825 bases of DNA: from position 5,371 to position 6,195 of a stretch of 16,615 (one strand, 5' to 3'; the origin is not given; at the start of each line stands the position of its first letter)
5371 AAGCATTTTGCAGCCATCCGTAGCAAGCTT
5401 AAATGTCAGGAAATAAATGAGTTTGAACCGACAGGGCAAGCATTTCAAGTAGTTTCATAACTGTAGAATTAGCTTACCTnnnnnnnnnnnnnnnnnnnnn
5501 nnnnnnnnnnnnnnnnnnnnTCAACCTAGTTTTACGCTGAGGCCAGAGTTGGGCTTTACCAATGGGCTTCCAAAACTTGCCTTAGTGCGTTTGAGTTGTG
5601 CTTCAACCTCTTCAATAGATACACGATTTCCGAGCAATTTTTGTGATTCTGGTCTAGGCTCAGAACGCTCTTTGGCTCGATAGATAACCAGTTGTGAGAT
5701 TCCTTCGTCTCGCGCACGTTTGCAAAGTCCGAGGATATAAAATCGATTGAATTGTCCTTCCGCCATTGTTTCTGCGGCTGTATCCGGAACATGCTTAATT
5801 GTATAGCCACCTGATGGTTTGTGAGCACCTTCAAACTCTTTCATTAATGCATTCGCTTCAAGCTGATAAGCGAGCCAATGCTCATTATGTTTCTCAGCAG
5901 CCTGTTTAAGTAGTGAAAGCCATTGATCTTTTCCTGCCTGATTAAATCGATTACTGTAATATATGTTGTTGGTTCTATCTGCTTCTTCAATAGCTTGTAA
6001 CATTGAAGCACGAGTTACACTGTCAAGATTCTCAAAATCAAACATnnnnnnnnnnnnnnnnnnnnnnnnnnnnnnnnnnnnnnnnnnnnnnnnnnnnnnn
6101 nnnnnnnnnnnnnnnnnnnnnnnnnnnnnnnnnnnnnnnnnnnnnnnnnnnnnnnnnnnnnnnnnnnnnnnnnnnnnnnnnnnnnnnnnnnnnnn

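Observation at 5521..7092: Very AT-rich four-gene operon with overlapping start/stop codons, containing an HNH nuclease and three unknowns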

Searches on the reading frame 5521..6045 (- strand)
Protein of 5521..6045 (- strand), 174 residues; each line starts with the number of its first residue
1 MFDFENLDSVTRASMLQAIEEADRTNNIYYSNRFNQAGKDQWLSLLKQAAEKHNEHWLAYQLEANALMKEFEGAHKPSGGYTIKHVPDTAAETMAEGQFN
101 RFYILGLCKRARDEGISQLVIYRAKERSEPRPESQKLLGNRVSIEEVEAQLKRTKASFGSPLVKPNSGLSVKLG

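Call 4: search_protein_families(library=pfam, proteins=[window:5521-6045:-], max_evalue=0.1)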
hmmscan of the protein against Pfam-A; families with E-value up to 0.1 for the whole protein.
window:5521-6045:- (174 aa): 0 families

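Call 5: search_protein_families(library=padloc, proteins=[window:5521-6045:-], max_evalue=0.1)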
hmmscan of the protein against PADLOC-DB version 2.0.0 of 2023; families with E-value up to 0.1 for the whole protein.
window:5521-6045:- (174 aa): 0 families

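Call 6: search_protein_families(library=phrogs, proteins=[window:5521-6045:-], max_evalue=0.1)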
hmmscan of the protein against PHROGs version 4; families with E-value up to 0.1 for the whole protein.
window:5521-6045:- (174 aa): 1 family
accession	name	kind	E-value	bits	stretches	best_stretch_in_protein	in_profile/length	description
phrog_30545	-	unknown function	7.4e-22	79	1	2-173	3-171/172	-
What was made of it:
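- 5521..6045 (-): gD (174 aa, QUY40420): an unrelated, independently mobile gene captured as the fourth cistron. It belongs to a very conserved family with no Pfam assignment, and its predicted fold resembles the MuF/gp7 head-morphogenesis domain. phrog_30545, full length, 7e-22 (call 6).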

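Call 7: search_protein_families(library=ncbifam, proteins=[window:5521-6045:-], max_evalue=0.1)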
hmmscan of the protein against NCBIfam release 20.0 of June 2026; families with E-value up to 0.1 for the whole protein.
window:5521-6045:- (174 aa): 1 family
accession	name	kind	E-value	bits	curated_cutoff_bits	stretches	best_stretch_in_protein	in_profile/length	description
NF001218.0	PRK00192.1-5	equivalog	0.039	13.6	362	1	15-68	78-131/275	mannosyl-3-phosphoglycerate phosphatase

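Call 9: search_dna_similar(query=window:5521-6045:-, collection=phages, mode=protein)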
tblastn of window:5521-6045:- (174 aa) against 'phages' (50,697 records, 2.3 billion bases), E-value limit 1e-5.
Records with a match: 1; places in all: 1; records where one place covers at least 80% of the query: 1.
Best place of each record, by identity: <60% 1.
By first word of the organism name: Erwinia 1.
By host as written in the record: Erwinia amylovora 1.
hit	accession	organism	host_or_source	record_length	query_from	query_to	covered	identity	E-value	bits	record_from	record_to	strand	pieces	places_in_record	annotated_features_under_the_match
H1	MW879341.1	Erwinia phage pEa_SNUABM_54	Erwinia amylovora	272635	4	172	97%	32.6%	1e-15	79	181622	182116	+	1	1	hypothetical protein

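Call 10: get_annotated_region(hit=H1, flank=4000)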
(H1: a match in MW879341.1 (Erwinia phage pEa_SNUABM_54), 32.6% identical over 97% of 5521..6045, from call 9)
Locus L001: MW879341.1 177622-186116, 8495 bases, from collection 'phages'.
description: Erwinia phage pEa_SNUABM_54, complete genome.
organism: Erwinia phage pEa_SNUABM_54 (NCBI taxid 2859285)
taxonomy: Viruses; Duplodnaviria; Heunggongvirae; Uroviricota; Caudoviricetes
host: Erwinia amylovora; source: soil; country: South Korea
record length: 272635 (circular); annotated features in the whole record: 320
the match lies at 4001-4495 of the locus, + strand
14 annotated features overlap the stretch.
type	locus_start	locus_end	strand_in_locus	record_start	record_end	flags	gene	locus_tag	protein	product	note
CDS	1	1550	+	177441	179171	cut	-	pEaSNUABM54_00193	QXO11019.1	hypothetical protein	-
CDS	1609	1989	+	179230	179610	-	-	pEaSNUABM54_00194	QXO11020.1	hypothetical protein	-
CDS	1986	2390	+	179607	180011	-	-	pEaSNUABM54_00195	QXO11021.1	hypothetical protein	-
CDS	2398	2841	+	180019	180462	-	-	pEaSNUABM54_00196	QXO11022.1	hypothetical protein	-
CDS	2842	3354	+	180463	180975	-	-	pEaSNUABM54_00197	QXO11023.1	hypothetical protein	-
CDS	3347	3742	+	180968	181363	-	-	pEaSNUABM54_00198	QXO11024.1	hypothetical protein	-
CDS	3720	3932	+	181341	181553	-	-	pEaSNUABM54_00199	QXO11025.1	hypothetical protein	-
CDS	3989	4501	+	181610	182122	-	-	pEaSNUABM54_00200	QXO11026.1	hypothetical protein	-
CDS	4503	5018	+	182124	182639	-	-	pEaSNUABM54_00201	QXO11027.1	hypothetical protein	-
CDS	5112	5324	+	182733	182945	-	-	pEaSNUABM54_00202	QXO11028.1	hypothetical protein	-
CDS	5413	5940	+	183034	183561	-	-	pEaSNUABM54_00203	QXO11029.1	hypothetical protein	-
CDS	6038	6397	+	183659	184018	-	-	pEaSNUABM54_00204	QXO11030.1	hypothetical protein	-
CDS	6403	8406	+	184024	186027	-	-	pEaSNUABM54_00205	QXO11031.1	hypothetical protein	-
CDS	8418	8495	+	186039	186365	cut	-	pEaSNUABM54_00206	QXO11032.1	hypothetical protein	-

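Call 11: find_homologous_proteins(query=window:5521-6045:-)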
Query window:5521-6045:- (174 aa): 513 proteins with E <= 0.001 among 536 candidates; the best 120 are listed.
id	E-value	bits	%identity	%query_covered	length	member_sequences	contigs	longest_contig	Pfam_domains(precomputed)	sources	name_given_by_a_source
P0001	8.6e-110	382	100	100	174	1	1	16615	-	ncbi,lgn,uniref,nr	ncbi:hypothetical protein [Acaryochloris marina]|uniref:hypothetical protein n=1 Tax=Acaryochloris m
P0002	2.1e-89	316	81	99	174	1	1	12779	-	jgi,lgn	jgi:hypothetical protein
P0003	3.9e-89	315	81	99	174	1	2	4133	-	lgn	-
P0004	3.5e-88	312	79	99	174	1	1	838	-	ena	-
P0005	2.5e-87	309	79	99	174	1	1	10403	-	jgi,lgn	-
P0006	2.6e-87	309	79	99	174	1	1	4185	-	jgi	jgi:hypothetical protein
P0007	4.9e-87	308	80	99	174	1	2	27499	-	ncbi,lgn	-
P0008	3.3e-86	305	77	99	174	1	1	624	-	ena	-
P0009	7.5e-86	304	79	100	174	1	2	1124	-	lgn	-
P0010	1.5e-85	303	79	99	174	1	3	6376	-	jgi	jgi:hypothetical protein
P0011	1.7e-85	303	77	99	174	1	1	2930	-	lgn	-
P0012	4.6e-85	302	79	99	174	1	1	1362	-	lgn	-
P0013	4.8e-85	302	78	99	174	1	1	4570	-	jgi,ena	-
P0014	2.8e-84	299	76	99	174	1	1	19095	-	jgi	jgi:hypothetical protein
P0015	2.8e-84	299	77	99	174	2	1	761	-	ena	-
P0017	8.9e-84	297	76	99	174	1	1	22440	-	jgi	jgi:hypothetical protein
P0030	1.6e-80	287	75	99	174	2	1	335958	-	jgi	jgi:hypothetical protein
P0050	3.3e-77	276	74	99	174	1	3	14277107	-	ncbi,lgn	ncbi:MAG: hypothetical protein R3C14_16115 [Caldilineaceae bacterium]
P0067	2.2e-74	267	70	99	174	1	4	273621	-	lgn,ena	-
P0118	2.7e-68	247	64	99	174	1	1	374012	-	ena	-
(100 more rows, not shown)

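Call 12: find_encoding_contigs(protein=P0030, flank=6000, max_places=2)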
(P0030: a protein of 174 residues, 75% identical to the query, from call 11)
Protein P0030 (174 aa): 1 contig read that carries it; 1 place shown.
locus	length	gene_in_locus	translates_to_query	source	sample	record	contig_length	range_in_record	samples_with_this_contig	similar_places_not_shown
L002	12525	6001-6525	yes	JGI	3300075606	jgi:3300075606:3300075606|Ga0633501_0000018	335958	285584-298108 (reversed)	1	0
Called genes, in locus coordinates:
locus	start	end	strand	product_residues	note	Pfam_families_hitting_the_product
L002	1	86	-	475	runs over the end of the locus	PF00672:HAMP, PF00512:HisKA, PF02518:HATPase_c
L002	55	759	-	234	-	PF00072:Response_reg, PF00486:Trans_reg_C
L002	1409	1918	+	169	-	PF13801:Metal_resist, PF07813:LTXXQ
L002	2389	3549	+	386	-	-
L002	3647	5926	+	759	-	PF00005:ABC_tran (weak), PF02463:SMC_N (faint), PF13166:AAA_13 (weak), PF13304:AAA_21 (faint), PF13166:AAA_13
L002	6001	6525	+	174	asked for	-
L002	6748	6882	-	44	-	-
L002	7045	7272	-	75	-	PF10049:DUF2283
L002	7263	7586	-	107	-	-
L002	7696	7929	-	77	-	PF01954:AF2212-like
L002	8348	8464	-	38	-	-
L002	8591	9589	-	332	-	PF01180:DHO_dh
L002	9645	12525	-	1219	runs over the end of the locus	PF01855:POR_N, PF17147:PFOR_II, PF01558:POR, PF10371:EKR, PF12838:Fer4_7, PF13237:Fer4_10, PF13484:Fer4_16, PF02775:TPP_enzyme_C, +7 more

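Call 13: find_encoding_contigs(protein=P0050, flank=6000, max_places=2)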
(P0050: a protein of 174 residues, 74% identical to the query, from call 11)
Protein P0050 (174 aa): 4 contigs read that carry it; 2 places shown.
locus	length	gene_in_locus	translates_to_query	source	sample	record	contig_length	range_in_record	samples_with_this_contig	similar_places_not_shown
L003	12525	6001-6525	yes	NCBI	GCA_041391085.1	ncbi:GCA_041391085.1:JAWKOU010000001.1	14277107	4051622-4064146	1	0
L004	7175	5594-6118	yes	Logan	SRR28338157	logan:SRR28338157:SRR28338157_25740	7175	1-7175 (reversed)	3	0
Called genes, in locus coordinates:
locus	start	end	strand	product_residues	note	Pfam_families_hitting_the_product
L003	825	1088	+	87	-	PF12441:CopG_antitoxin (weak)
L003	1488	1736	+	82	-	-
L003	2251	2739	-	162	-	PF00440:TetR_N (weak)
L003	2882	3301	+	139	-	-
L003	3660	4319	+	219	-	PF00702:Hydrolase, PF13419:HAD_2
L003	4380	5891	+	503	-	PF00999:Na_H_Exchanger, PF02080:TrkA_C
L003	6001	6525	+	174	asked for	-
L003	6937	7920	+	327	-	-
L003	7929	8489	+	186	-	PF13302:Acetyltransf_3 (weak), PF00583:Acetyltransf_1, PF13420:Acetyltransf_4 (weak), PF13673:Acetyltransf_10, PF13508:Acetyltransf_7, PF08445:FR47 (weak)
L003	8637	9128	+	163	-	PF05163:DinB, PF04978:MST, PF12867:DinB_2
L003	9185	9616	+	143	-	-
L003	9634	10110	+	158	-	PF12867:DinB_2 (faint)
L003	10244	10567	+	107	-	PF12208:DUF3601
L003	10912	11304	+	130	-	PF22747:Zn_ribbon_DUF2089, PF09862:DUF2089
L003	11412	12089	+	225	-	PF22746:SHOCT-like_DUF2089-C, PF00805:Pentapeptide, PF25296:Decapeptide (faint), PF00805:Pentapeptide, PF13576:Pentapeptide_3 (weak), PF13599:Pentapeptide_4, PF00805:Pentapeptide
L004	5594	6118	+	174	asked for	-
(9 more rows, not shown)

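Call 14: find_encoding_contigs(protein=P0118, flank=6000, max_places=2)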
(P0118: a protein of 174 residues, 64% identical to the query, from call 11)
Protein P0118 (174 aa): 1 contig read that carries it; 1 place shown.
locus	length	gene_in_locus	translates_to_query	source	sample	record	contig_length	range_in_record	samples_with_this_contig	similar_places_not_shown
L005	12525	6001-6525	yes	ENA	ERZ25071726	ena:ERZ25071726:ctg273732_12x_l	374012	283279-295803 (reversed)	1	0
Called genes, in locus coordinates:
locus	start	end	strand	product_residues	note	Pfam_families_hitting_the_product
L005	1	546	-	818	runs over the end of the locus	PF02463:SMC_N, PF13175:AAA_15, PF13304:AAA_21 (faint), PF13476:AAA_23, PF13555:AAA_29 (weak)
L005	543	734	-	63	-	-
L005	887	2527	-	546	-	PF06956:RtcR, PF00158:Sigma54_activat, PF01078:Mg_chelatase (weak), PF14532:Sigma54_activ_2, PF00004:AAA (weak), PF07724:AAA_2 (weak), PF07728:AAA_5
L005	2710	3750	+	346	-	PF18144:SMODS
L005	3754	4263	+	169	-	PF18138:bacHORMA_1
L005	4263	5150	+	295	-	PF00004:AAA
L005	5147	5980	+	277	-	PF18167:Sa_NUDIX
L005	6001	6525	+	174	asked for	-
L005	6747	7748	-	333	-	PF00589:Phage_integrase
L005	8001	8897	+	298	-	-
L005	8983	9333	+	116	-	-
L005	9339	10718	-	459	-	PF00082:Peptidase_S8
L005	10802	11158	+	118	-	PF12844:HTH_19, PF13560:HTH_31, PF01381:HTH_3 (weak), PF13413:HTH_25 (weak)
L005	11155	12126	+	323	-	PF12705:PDDEXK_1 (weak)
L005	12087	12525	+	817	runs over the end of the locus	-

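Call 18: search_solved_structures(query=A1, max_evalue=10)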
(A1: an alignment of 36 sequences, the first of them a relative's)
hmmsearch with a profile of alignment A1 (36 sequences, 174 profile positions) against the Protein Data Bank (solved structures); distinct sequences matched with E-value up to 10: 1.
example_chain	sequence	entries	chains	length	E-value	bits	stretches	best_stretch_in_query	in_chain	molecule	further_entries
3v4d_A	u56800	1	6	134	0.12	15.3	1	58-107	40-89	Aminoacrylate peracid reductase RutC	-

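Call 19: find_related_loci(query=A1, collection=genome_contigs, flank=6000)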
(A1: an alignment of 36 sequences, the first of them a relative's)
Query A1 (174 aa) in genome_contigs; peptide patterns used: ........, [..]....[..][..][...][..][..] (x = any residue, [..] = any of these).
77 stretches matched a pattern; 27 encode a relative of the query (tblastn E <= 1e-3); 27 distinct loci.
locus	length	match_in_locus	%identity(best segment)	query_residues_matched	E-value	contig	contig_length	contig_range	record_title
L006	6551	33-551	80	1-173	1e-95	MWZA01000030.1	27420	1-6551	MAG: Acidobacteria bacterium 5-1 NODE_33_length_27420_cov_8.52259_ID_1279, whole genome shotgun sequence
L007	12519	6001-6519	74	1-173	2e-86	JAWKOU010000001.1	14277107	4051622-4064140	MAG: Caldilineaceae bacterium isolate BC1.69 BC1.69.fa-1, whole genome shotgun sequence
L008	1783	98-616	71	1-173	2e-89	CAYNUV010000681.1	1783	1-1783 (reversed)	MAG TPA_asm: uncultured Ignavibacteriaceae bacterium isolate SRP136066_co1_417 genome assembly, contig: NODE_161378_leng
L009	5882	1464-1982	73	1-173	3e-84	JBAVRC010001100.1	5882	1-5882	MAG: Thermosynechococcaceae cyanobacterium isolate MFD03026_ilm_asm_bin6 k127_87131, whole genome shotgun sequence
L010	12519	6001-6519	62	1-173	2e-75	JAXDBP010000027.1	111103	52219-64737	MAG: Bellilinea sp. isolate POMEDNA-B21 Raw2_k127_1029440, whole genome shotgun sequence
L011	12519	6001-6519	60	1-173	1e-73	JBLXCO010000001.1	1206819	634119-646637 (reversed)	MAG: Bacteriovoracaceae bacterium isolate ES17-01 S17maxbin_out.001RE.5K@1, whole genome shotgun sequence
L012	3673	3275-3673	79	1-133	7e-72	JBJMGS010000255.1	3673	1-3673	MAG: Pyrinomonadaceae bacterium isolate H2_16_all_fractions_metab_121_65_12 k255_5818993, whole genome shotgun sequence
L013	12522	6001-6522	57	1-173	1e-65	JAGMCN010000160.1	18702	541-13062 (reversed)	MAG: candidate division WOR-3 bacterium isolate RS_17_16 ZL495.bin.16.fa_160, whole genome shotgun sequence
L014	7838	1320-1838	54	1-173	7e-63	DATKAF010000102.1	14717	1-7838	MAG TPA_asm: Anaerolineales bacterium isolate SMAG_U15198 k141_788545, whole genome shotgun sequence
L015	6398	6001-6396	67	1-132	2e-59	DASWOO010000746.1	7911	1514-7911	MAG TPA_asm: Kofleriaceae bacterium isolate SMAG_U3443 k141_1469600, whole genome shotgun sequence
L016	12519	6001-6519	54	1-173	1e-58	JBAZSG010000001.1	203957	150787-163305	MAG: Patescibacteria group bacterium isolate SO_2017_GW1_168 NODE_511_length_203957_cov_2.468974_OW334_2017, whole genom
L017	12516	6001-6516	51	2-173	2e-58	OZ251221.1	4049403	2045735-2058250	MAG: bacterium isolate 32a2cbb7-c6c8-45cd-829d-ddd1ef6a6eb2 genome assembly, chromosome: 1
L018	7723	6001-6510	51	2-171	2e-58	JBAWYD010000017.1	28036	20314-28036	MAG: Deltaproteobacteria bacterium isolate ELA080 MAG080_17, whole genome shotgun sequence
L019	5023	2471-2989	50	1-173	4e-55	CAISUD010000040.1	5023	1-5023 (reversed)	uncultured bacterium isolate AlinenLipids_bin-8925 genome assembly, contig: bin-8925:40/64, whole genome shotgun sequenc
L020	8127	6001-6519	51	1-173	3e-55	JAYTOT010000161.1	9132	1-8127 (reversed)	MAG: Pseudomonadota bacterium isolate GFS_4193 GFS_4193_160, whole genome shotgun sequence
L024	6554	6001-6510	37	4-173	1e-30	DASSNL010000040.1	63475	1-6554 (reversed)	MAG TPA_asm: Gemmatimonadaceae bacterium isolate SMAG_U1224 k141_1024171, whole genome shotgun sequence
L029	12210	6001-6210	69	104-173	4e-28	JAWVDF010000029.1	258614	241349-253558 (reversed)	MAG: Blastocatellia bacterium isolate BP_40 scaffold_8612628, whole genome shotgun sequence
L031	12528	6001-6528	37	2-173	2e-24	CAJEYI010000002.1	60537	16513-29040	uncultured bacterium isolate SB-2103-1078-G15 genome assembly, contig: sag_spades_SB-2103-1078-G15_0000002, whole genome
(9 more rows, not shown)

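Call 24: predict_structure(alignment_id=A1)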
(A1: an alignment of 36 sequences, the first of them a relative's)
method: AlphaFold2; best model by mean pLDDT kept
length: 174 residues; sequences in the alignment: 36
mean_pLDDT: 87.2   pTM: 0.85
mean pLDDT of the five models: 87.2, 83.8, 83.2, 82.9, 80.9
residues with pLDDT >= 90: 109; 70-90: 45; 50-70: 7; < 50: 13
segments of 3 or more residues with pLDDT < 50: 73-80, 82-86
pLDDT, mean of each block of 10 residues (from residue 1): 94 98 96 93 98 94 87 47 54 91 97 96 86 87 95 86 83 93
secondary structure, 60 per line:
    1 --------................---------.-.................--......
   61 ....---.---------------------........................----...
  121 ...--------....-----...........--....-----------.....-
elements in order: H9-24 H36-52 H55-64 H90-113 E118-123 H132-135 E141-143 H144-151 H154-157 E169-173
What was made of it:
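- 5521..6045 (-): AF2 model: pLDDT 87, pTM 0.85 (call 24).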

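Call 30: fold_search(model_id=the predicted structure, library=pdb)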
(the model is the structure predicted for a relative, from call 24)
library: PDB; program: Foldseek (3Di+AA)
matches with E <= 10: 132; with E <= 0.001: 0
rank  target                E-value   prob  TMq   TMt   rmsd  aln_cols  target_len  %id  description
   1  1k7w_A                1.1e+00  0.03  0.18  0.09  17.3       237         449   12  Crystal Structure of S283A Duck Delta 2 Crystallin Mutant (released 2002-03-06)
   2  8w7v                  1.4e+00  0.04  0.17  0.17  17.4       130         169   13  Udif-E164A-E168A soaking in Fe2+ solution for 50 minutes (released 2024-06-12)
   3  8w6y                  1.8e+00  0.04  0.16  0.17  17.9       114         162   15  Ferritin from Ureaplasma diversum soaking in Fe2+ solution for 10 min (released 2024-06-12)
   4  8w7t                  1.8e+00  0.04  0.16  0.17  17.9       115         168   15  Fe-O nanocluster of form-VII in the 4-fold channel of Ureaplasma diversum ferritin (released 2024-06-12)
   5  7ydb_A                2.6e+00  0.02  0.18  0.09  15.7       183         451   11  Crystal structure of the P450 BM3 heme domain mutant F87V/T268I in complex with N-imidazolyl-pentanoyl-L-phenylalanine (released 2023-05-24)
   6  7r5y_C                2.7e+00  0.06  0.15  0.07  10.5        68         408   16  Crystal Structure of Prevotella sp. CAG:617 Multiple Inositol Polyphosphate Phosphatase, complex with myo-inositol hex (released 2022-05-18)
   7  6zmw_x                2.7e+00  0.06  0.20  0.09  10.6        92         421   15  Structure of a human 48S translational initiation complex (released 2020-09-23)
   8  2ib0_B                2.7e+00  0.04  0.16  0.20  16.7       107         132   10  Crystal structure of a conserved hypothetical protein, rv2844, from Mycobacterium tuberculosis (released 2006-09-26)
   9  7yjh_A                2.7e+00  0.02  0.18  0.08  15.9       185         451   12  Crystal structure of the P450 BM3 heme domain mutant F87V/T268I in complex with N-imidazolyl-pentanoyl-L-phenylalanine (released 2023-05-24)
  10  3ben_A                2.7e+00  0.02  0.17  0.08  15.9       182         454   12  Structure of N-(12-imidazolyl-dodecanoyl)-L-leucine inhibitor bound to the heme domain of Cytochrome P450-BM3 (released 2008-09-30)
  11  2ib0_A                2.9e+00  0.04  0.18  0.21  16.7       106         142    9  Crystal structure of a conserved hypothetical protein, rv2844, from Mycobacterium tuberculosis (released 2006-09-26)
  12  8fl4_SR               2.9e+00  0.02  0.16  0.07  18.9       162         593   12  Human nuclear pre-60S ribosomal subunit (State I3) (released 2023-07-12)
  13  1k7w_B                2.9e+00  0.02  0.17  0.09  16.1       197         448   15  Crystal Structure of S283A Duck Delta 2 Crystallin Mutant (released 2002-03-06)
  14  7r5y_D                3.0e+00  0.06  0.16  0.08  10.7        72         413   17  Crystal Structure of Prevotella sp. CAG:617 Multiple Inositol Polyphosphate Phosphatase, complex with myo-inositol hex (released 2022-05-18)
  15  7r5y_A                3.0e+00  0.04  0.15  0.08  10.3        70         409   18  Crystal Structure of Prevotella sp. CAG:617 Multiple Inositol Polyphosphate Phosphatase, complex with myo-inositol hex (released 2022-05-18)
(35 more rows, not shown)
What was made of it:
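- Tried and rejected: Foldseek of the gD model against PDB: nothing below E = 1 (call 30).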
